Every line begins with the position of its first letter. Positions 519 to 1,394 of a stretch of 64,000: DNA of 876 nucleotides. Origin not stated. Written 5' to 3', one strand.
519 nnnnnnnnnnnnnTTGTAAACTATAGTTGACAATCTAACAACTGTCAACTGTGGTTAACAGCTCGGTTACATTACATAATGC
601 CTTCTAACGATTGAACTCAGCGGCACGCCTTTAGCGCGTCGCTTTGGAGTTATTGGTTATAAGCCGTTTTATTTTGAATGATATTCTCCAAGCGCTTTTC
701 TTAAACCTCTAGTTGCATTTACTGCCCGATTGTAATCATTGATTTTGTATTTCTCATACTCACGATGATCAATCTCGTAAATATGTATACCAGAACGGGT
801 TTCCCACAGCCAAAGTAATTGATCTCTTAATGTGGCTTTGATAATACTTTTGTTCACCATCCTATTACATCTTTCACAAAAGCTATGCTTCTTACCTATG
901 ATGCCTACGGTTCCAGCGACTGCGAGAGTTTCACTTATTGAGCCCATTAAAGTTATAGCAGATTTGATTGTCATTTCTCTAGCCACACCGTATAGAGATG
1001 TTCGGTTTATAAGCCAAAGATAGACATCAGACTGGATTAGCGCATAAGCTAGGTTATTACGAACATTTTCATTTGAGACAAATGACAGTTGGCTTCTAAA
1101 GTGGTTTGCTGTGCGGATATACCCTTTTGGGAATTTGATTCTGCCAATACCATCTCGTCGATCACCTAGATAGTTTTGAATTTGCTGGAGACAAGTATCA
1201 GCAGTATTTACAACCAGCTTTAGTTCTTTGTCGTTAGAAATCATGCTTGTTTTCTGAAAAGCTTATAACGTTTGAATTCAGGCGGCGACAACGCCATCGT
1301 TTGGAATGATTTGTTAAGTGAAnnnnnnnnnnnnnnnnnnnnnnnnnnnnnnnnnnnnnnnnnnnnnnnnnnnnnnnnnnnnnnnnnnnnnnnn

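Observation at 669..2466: Candidate novel three-gene membrane-associated HEPN/DUF4145 cassette next to a TA module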

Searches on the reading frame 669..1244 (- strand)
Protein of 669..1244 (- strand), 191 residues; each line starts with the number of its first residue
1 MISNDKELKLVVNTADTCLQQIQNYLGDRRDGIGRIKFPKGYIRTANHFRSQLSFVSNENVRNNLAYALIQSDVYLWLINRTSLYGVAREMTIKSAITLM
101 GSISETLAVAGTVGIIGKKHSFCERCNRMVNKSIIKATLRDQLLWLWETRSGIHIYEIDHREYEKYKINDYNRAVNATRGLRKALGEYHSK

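Call 3: search_protein_families(library=pfam, proteins=[window:669-1244:-], max_evalue=1)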
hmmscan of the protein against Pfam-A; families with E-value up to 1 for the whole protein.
window:669-1244:- (191 aa): 0 families

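Call 4: search_protein_families(library=padloc, proteins=[window:669-1244:-], max_evalue=1)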
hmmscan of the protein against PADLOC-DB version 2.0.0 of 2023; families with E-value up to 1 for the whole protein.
window:669-1244:- (191 aa): 0 families

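Call 5: search_protein_families(library=ncbifam, proteins=[window:669-1244:-], max_evalue=1)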
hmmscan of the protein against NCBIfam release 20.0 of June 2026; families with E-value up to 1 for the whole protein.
window:669-1244:- (191 aa): 0 families

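Call 13: find_homologous_proteins(query=window:669-1244:-)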
Query window:669-1244:- (191 aa): 54 proteins with E <= 0.001 among 127 candidates.
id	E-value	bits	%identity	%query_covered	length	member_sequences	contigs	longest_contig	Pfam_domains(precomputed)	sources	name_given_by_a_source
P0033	1.6e-122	424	100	100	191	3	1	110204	-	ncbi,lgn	-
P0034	7.1e-85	301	71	100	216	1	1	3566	-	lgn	-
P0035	2.0e-84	300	72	100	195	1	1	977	-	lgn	-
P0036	9.1e-84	298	72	100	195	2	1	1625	-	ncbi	-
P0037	1.3e-82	294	70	100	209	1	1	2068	-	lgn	-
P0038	2.5e-79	283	65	99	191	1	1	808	-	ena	-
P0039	1.4e-78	281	66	99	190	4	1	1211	-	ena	-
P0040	2.4e-78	280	64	99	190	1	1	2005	-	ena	-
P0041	5.2e-77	276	67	100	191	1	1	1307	-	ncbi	-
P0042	6.8e-77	275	63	99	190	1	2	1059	-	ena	-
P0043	4.0e-76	273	63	100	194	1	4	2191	-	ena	-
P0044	6.7e-76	272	62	99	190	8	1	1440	-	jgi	-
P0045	1.1e-74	268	62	99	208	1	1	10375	-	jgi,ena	-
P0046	5.1e-74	266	62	99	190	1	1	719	-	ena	-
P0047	1.0e-73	265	63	99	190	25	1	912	-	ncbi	-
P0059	1.2e-68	248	60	99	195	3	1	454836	-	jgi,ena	-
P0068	1.2e-64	235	57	99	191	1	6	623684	-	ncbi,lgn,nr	ncbi:MAG: hypothetical protein E8D40_11770 [Nitrospira sp.]|nr:MAG: hypothetical protein E8D40_11770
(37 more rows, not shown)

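Call 15: find_encoding_contigs(protein=P0033, flank=10000, max_places=4)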
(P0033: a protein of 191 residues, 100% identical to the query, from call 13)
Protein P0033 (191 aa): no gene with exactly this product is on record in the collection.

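Call 20: find_encoding_contigs(protein=P0059, flank=8000, max_places=3)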
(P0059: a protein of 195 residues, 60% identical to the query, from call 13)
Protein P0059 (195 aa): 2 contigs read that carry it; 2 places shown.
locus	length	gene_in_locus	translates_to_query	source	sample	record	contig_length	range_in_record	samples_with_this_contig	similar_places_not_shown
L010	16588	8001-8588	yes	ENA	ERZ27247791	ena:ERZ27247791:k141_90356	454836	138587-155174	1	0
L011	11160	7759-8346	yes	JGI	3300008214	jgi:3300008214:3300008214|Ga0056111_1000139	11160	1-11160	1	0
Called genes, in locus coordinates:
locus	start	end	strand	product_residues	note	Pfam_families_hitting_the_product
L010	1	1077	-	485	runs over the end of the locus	PF00575:S1 (weak), PF13509:S1_2 (faint), PF21710:Spt6_S1 (faint), PF25522:OB_cyt-4 (faint), PF00575:S1, PF23459:S1_RRP5 (weak), PF00575:S1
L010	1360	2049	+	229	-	PF07719:TPR_2 (faint)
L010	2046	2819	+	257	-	PF05036:SPOR, PF00877:NLPC_P60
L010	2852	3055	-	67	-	-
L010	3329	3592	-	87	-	-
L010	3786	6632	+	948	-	PF01565:FAD_binding_4, PF02754:CCG (faint), PF02913:FAD-oxidase_C, PF00037:Fer4 (faint), PF12838:Fer4_7, PF13183:Fer4_8, PF13534:Fer4_17 (weak)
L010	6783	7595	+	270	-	PF01925:TauE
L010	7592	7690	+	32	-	-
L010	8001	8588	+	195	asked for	-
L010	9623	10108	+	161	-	PF01042:Ribonuc_L-PSP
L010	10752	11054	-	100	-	PF00578:AhpC-TSA, PF08534:Redoxin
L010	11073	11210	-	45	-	PF08534:Redoxin (weak), PF00578:AhpC-TSA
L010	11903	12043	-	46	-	-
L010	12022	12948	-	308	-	PF02353:CMAS, PF05175:MTS (weak), PF13489:Methyltransf_23, PF01728:FtsJ (weak), PF13847:Methyltransf_31, PF08241:Methyltransf_11, PF08242:Methyltransf_12, PF13649:Methyltransf_25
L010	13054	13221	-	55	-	-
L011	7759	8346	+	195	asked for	-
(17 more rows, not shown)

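Call 21: find_encoding_contigs(protein=P0068, flank=8000, max_places=3)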
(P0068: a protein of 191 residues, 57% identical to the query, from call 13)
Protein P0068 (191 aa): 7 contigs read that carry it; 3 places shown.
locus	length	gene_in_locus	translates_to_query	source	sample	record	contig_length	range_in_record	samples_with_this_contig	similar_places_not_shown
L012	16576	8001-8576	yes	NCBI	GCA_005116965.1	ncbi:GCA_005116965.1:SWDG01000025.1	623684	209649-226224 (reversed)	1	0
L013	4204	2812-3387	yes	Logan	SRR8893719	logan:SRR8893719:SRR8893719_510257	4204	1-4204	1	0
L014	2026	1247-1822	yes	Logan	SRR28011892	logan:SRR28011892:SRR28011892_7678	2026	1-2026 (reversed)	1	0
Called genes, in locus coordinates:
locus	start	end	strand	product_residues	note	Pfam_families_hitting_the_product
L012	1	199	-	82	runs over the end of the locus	PF12225:DUF5981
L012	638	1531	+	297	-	PF02775:TPP_enzyme_C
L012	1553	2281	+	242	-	PF01558:POR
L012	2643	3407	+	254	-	PF02552:CO_dh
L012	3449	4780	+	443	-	PF01855:POR_N, PF02780:Transketolase_C, PF17147:PFOR_II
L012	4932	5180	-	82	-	-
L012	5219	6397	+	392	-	PF09243:Rsm22, PF13489:Methyltransf_23 (weak)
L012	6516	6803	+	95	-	PF14076:DUF4258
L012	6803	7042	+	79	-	-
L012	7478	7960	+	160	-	-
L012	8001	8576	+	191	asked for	-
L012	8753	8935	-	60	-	-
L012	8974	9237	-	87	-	-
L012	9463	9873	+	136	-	PF00782:DSPc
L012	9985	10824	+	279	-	PF01149:Fapy_DNA_glyco, PF06831:H2TH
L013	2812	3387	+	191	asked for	-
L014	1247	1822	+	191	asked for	-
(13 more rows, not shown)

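Call 27: find_related_loci(query=A1, collection=genome_contigs, flank=10000)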
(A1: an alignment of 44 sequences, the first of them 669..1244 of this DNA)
Query A1 (191 aa) in genome_contigs; peptide patterns used: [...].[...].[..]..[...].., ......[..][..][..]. (x = any residue, [..] = any of these).
57 stretches matched a pattern; 6 encode a relative of the query (tblastn E <= 1e-3); 6 distinct loci.
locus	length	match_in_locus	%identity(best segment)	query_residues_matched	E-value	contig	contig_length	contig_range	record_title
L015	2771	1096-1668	62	1-191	1e-82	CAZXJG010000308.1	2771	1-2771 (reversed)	MAG TPA_asm: uncultured Melioribacteraceae bacterium isolate binchicken_co159_36 genome assembly, contig: NODE_25714_len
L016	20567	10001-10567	60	1-189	7e-77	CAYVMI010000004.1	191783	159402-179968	MAG TPA_asm: uncultured Desulfobacterales bacterium isolate SRP167671_co2_52 genome assembly, contig: NODE_54_length_191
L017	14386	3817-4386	55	1-190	1e-74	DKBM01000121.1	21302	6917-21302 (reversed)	MAG TPA_asm: Proteobacteria bacterium UBA6900 UBA6900_contig_14322, whole genome shotgun sequence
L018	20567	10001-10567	56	1-189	6e-72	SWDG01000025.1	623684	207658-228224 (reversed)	MAG: Nitrospira sp. isolate RSF1 Nitrospira_sp_RSF1_9, whole genome shotgun sequence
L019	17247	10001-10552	55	2-185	2e-67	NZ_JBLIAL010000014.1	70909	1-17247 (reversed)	MAG: Porticoccus sp. isolate 3300045789_3 Ga0491190_0000337, whole genome shotgun sequence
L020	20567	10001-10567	41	5-191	3e-42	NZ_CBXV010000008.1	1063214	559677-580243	Pyrinomonas methylaliphatogenes strain K22, whole genome shotgun sequence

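Call 49: search_protein_families(library=pfam, alignment_id=A1, max_evalue=1)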
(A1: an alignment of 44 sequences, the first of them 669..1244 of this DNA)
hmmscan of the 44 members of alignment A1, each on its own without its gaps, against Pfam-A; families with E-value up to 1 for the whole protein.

A. member 1, window:669-1244:- (191 aa): 0 families

B. families by the number of members that match (of 44 scanned): 20 families
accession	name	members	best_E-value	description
PF05339.17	DUF739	4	0.056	Protein of unknown function (DUF739)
PF19524.4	DUF6054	2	0.02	Family of unknown function (DUF6054)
PF22949.1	HRI2_3H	2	0.079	Heme-regulated eIF-2-alpha kinase, helical domain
PF10777.14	YlaC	2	0.14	Inner membrane protein YlaC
PF19474.4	DUF6011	2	0.29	Family of unknown function (DUF6011)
PF01108.23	Tissue_fac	1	0.016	Tissue factor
PF13643.11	DUF4145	1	0.021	Domain of unknown function (DUF4145)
PF06531.16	DUF1108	1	0.03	Protein of unknown function (DUF1108)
PF13012.11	MitMem_reg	1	0.039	Maintenance of mitochondrial structure and function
PF20859.2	RHA1_ro05818_N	1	0.059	Hypothetical protein RHA1_ro05818, N-terminal helical domain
PF18688.6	DUF5638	1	0.068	Family of unknown function (DUF5638)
PF03112.19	DUF244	1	0.078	Uncharacterized protein family (ORF7) DUF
PF12244.13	DUF3606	1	0.11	Protein of unknown function (DUF3606)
PF24219.2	DUF7438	1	0.15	Family of unknown function (DUF7438)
PF23100.1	DUF2096_N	1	0.15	DUF2096 N-terminal four-helical bundle domain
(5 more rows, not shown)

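Call 55: predict_structure(alignment_id=A1)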
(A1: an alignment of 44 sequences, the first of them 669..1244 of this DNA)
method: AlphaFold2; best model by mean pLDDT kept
length: 191 residues; sequences in the alignment: 44
mean_pLDDT: 85.1   pTM: 0.75
mean pLDDT of the five models: 85.1, 85.0, 84.0, 83.5, 83.1
residues with pLDDT >= 90: 111; 70-90: 45; 50-70: 27; < 50: 8
segments of 3 or more residues with pLDDT < 50: 27-34
pLDDT, mean of each block of 10 residues (from residue 1): 78 70 51 56 88 95 97 91 81 94 97 91 96 98 96 70 77 97 96 83
secondary structure, 60 per line:
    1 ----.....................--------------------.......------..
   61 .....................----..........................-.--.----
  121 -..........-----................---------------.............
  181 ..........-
elements in order: H5-25 H46-52 H59-81 H86-111 H122-131 H137-152 H168-190

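Call 68: search_protein_families(library=phrogs, proteins=[window:669-1244:-, P0068], max_evalue=0.1)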
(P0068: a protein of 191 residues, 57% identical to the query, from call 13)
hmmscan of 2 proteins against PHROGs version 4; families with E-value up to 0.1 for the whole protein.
window:669-1244:- (191 aa): 1 family
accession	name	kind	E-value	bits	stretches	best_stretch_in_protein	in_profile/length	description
phrog_12229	-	DNA, RNA and nucleotide metabolism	0.029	13.8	1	50-167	236-336/577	ribonucleotide reductase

P0068 (191 aa): 1 family
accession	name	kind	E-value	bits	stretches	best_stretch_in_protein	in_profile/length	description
phrog_24746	-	unknown function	0.054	14.7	0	128-162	16-50/63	-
